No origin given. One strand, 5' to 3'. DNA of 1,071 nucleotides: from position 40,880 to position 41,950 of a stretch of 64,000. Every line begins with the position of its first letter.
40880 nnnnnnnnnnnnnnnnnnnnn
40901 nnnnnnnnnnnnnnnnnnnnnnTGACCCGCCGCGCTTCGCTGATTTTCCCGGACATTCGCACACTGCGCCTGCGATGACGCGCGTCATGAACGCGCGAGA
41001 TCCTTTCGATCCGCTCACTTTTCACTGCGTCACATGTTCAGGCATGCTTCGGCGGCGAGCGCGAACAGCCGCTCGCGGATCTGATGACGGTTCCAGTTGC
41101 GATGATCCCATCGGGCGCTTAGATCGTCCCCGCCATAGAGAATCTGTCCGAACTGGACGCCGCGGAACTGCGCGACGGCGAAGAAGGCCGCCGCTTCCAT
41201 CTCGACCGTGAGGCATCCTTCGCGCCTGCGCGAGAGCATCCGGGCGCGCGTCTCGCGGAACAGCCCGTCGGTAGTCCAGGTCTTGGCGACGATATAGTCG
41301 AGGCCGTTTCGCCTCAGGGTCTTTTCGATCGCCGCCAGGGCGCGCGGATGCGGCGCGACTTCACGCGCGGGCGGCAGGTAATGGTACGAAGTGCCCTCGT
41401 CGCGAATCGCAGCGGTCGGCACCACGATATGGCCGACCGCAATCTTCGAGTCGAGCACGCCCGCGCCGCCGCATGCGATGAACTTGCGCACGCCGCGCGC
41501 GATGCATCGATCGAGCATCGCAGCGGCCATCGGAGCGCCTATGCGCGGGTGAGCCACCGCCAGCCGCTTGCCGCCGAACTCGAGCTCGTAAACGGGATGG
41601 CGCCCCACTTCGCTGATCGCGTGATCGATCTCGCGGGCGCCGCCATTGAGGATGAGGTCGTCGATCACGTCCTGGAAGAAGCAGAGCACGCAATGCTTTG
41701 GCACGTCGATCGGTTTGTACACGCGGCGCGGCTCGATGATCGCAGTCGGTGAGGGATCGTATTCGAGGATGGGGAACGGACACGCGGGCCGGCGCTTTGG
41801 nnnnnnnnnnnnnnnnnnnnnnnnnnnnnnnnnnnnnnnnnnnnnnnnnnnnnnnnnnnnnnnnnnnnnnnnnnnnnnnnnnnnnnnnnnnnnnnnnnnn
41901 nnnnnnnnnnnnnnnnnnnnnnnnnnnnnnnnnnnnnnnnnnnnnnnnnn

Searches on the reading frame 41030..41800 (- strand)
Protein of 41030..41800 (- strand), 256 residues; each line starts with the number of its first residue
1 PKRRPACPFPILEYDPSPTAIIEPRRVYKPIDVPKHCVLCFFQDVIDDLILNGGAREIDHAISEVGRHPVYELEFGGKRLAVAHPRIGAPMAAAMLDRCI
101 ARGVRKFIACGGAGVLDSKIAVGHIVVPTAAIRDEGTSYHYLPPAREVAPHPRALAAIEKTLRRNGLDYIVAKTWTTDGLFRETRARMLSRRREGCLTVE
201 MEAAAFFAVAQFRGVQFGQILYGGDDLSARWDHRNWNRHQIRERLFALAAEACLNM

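Call 60: search_protein_families(library=pfam, proteins=[window:41030-41800:-], max_evalue=0.01)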
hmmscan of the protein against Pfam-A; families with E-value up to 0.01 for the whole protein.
window:41030-41800:- (256 aa): 2 families
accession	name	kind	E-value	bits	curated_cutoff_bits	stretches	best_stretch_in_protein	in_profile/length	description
PF01048.26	PNP_UDP_1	-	2.2e-35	122.6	25.1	1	37-247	3-226/233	Phosphorylase superfamily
PF13460.12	NAD_binding_10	-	0.0069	16.7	27.2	0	88-191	74-159/184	NAD(P)H-binding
